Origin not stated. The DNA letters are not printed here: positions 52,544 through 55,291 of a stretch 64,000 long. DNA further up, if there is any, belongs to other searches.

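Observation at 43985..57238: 13-kb translationally coupled operon joining a lipid-linked amino-sugar glycosylation module to murA, a SAM hydrolase and two secreted metalloproteases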

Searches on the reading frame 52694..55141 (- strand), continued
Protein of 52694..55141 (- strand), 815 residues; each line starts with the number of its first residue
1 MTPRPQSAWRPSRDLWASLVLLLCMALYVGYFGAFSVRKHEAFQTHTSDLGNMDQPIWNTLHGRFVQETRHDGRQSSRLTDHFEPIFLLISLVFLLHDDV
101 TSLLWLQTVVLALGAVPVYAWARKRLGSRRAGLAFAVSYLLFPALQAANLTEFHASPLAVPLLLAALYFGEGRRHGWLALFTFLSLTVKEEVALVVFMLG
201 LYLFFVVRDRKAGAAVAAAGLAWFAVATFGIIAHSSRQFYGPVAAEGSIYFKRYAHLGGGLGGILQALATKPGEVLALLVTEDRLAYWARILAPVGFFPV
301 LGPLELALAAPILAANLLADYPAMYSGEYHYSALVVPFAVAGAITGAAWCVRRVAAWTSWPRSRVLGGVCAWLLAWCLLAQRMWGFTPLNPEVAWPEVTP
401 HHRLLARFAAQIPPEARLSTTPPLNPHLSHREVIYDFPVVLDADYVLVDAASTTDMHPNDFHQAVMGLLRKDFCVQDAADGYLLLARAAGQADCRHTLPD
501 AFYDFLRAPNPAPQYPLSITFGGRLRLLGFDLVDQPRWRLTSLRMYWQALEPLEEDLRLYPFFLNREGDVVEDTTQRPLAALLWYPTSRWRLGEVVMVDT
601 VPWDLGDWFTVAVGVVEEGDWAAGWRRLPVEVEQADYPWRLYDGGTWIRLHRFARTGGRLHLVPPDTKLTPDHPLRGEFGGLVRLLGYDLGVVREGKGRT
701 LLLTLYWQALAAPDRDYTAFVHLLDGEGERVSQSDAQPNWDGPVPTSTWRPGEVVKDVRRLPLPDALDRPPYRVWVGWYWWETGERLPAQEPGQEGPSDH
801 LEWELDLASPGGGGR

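Call 38: fold_search(model_id=the predicted structure, library=pdb)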
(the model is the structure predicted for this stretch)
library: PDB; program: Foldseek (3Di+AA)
matches with E <= 10: 1426; with E <= 0.001: 17
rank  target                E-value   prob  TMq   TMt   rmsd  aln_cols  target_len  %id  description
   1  8b6l_I                1.8e-07  1.00  0.32  0.36  13.8       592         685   12  Subtomogram average of the human Sec61-TRAP-OSTA-translocon (released 2022-12-07)
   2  8pn9_A                5.8e-07  1.00  0.32  0.38  13.8       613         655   12  Structure of human oligosaccharyltransferase OST-A complex bound to NGI-1 (released 2024-05-08)
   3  6s7t_A                9.1e-07  1.00  0.33  0.38  13.8       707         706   11  Cryo-EM structure of human oligosaccharyltransferase complex OST-B (released 2019-12-18)
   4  6s7o_A                2.1e-06  1.00  0.33  0.39  13.5       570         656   12  Cryo-EM structure of human oligosaccharyltransferase complex OST-A (released 2019-12-18)
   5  7oci_F                3.7e-06  1.00  0.33  0.40  11.9       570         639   13  Cryo-EM structure of yeast Ost6p containing oligosaccharyltransferase complex (released 2022-02-16)
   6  6c26_A                5.3e-06  1.00  0.32  0.38  12.8       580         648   12  The Cryo-EM structure of a eukaryotic oligosaccharyl transferase complex (released 2018-01-31)
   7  8agc_A                6.9e-06  1.00  0.32  0.36  13.7       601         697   12  Structure of yeast oligosaccharylransferase complex with lipid-linked oligosaccharide and non-acceptor peptide bound (released 2022-12-07)
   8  6ftg_5                9.0e-06  1.00  0.30  0.36  13.3       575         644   13  Subtomogram average of OST-containing ribosome-translocon complexes from canine rough microsomal membranes (released 2018-03-21)
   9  5f15                  1.5e-05  1.00  0.32  0.45  13.6       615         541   12  Crystal Structure of ArnT from Cupriavidus metallidurans bound to Undecaprenyl phosphate (released 2016-02-17)
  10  8agb_A                1.6e-05  1.00  0.33  0.40  11.5       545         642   13  Structure of yeast oligosaccharylransferase complex with lipid-linked oligosaccharide bound (released 2022-12-07)
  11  6ezn_F                2.4e-05  1.00  0.29  0.34  12.4       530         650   12  Cryo-EM structure of the yeast oligosaccharyltransferase (OST) complex (released 2018-01-17)
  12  5ezm                  1.3e-04  1.00  0.32  0.46  12.5       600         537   15  Crystal Structure of ArnT from Cupriavidus metallidurans in the apo state (released 2016-02-17)
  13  6gxc_A                3.2e-04  1.00  0.30  0.33  11.7       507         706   14  Bacterial oligosaccharyltransferase PglB in complex with an inhibitory peptide and a reactive lipid-linked oligosaccha (released 2018-11-14)
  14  4be5_A                4.6e-04  1.00  0.10  0.29  18.6       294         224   13  V. cholera biofilm scaffolding protein RbmA (released 2013-12-18)
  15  7zlg_A                6.8e-04  1.00  0.33  0.39  12.7       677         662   12  Cryo-EM structure of C-mannosyltransferase CeDPY19, in complex with acceptor peptide and bound to CMT2-Fab and anti-Fa (released 2023-01-11)
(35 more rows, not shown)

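Call 39: find_encoding_contigs(protein=P0045, flank=10000, max_places=1)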
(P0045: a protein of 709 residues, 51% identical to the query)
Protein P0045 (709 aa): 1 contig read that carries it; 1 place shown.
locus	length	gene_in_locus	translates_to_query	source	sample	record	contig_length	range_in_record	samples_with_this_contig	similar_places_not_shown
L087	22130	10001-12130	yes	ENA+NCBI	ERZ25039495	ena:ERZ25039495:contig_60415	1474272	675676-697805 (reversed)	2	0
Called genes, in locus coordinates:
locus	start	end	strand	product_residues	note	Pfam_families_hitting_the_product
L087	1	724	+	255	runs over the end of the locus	PF00142:Fer4_NifH (weak), PF01656:CbiA, PF02374:ArsA_ATPase (weak), PF06564:CBP_BcsQ, PF09140:MipZ (weak), PF10609:ParA (weak), PF13614:AAA_31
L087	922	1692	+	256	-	PF02195:ParB_N, PF17762:HTH_ParB, PF23552:ParB_C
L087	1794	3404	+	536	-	PF07969:Amidohydro_3, PF01979:Amidohydro_1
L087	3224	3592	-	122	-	-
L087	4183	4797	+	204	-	PF02894:GFO_IDH_MocA_C, PF22725:GFO_IDH_MocA_C3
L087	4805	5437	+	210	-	PF25084:LbH_EIF2B (faint), PF25087:GMPPB_C (faint), PF14602:Hexapep_2 (faint), PF00132:Hexapep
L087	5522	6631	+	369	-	PF00155:Aminotran_1_2 (weak), PF01041:DegT_DnrJ_EryC1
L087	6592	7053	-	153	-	-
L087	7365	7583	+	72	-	-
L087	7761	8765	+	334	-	PF13439:Glyco_transf_4, PF13579:Glyco_trans_4_4, PF20706:GT4-conflict, PF00534:Glycos_transf_1, PF13692:Glyco_trans_1_4, PF13524:Glyco_trans_1_2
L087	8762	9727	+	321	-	PF03706:LPG_synthase_TM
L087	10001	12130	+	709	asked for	PF09852:DUF2079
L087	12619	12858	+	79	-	-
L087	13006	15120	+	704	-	PF13231:PMT_2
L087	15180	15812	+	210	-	-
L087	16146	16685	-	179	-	PF01557:FAA_hydrolase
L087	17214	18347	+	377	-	PF13480:Acetyltransf_6 (faint), PF00583:Acetyltransf_1 (faint)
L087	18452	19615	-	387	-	PF00465:Fe-ADH, PF13685:Fe-ADH_2, PF25137:ADH_Fe_C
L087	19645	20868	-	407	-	PF00465:Fe-ADH, PF25137:ADH_Fe_C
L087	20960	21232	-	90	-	PF02597:ThiS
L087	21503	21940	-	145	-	PF00814:TsaD, PF22521:HypF_C_2 (weak)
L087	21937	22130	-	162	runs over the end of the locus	PF00814:TsaD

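Call 40: find_encoding_contigs(protein=P0028, flank=10000, max_places=1)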
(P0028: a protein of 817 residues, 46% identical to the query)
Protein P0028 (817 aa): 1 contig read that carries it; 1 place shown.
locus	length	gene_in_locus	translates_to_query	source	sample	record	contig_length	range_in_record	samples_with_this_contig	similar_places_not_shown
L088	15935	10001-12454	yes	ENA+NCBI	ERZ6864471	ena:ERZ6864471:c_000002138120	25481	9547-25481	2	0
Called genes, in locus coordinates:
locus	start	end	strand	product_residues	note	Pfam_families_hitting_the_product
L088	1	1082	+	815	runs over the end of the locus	PF13802:Gal_mutarotas_2 (weak), PF01055:Glyco_hydro_31_2nd, PF21365:Glyco_hydro_31_3rd, PF17137:DUF5110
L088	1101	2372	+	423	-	PF00534:Glycos_transf_1, PF13692:Glyco_trans_1_4, PF20706:GT4-conflict (weak)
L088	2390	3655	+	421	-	PF13439:Glyco_transf_4, PF20706:GT4-conflict, PF00534:Glycos_transf_1, PF13692:Glyco_trans_1_4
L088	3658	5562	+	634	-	PF00582:Usp (faint), PF13641:Glyco_tranf_2_3 (faint), PF00535:Glycos_transf_2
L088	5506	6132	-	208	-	PF01169:GDT1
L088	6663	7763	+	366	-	PF01041:DegT_DnrJ_EryC1, PF00155:Aminotran_1_2 (weak), PF01053:Cys_Met_Meta_PP (weak)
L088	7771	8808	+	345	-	PF13641:Glyco_tranf_2_3 (weak), PF00535:Glycos_transf_2, PF10111:Glyco_tranf_2_2 (weak), PF12804:NTP_transf_3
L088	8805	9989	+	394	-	PF13477:Glyco_trans_4_2, PF13439:Glyco_transf_4, PF13579:Glyco_trans_4_4, PF20706:GT4-conflict, PF00534:Glycos_transf_1, PF13692:Glyco_trans_1_4, PF13524:Glyco_trans_1_2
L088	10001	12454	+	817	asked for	PF09852:DUF2079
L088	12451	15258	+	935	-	PF13231:PMT_2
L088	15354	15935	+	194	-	?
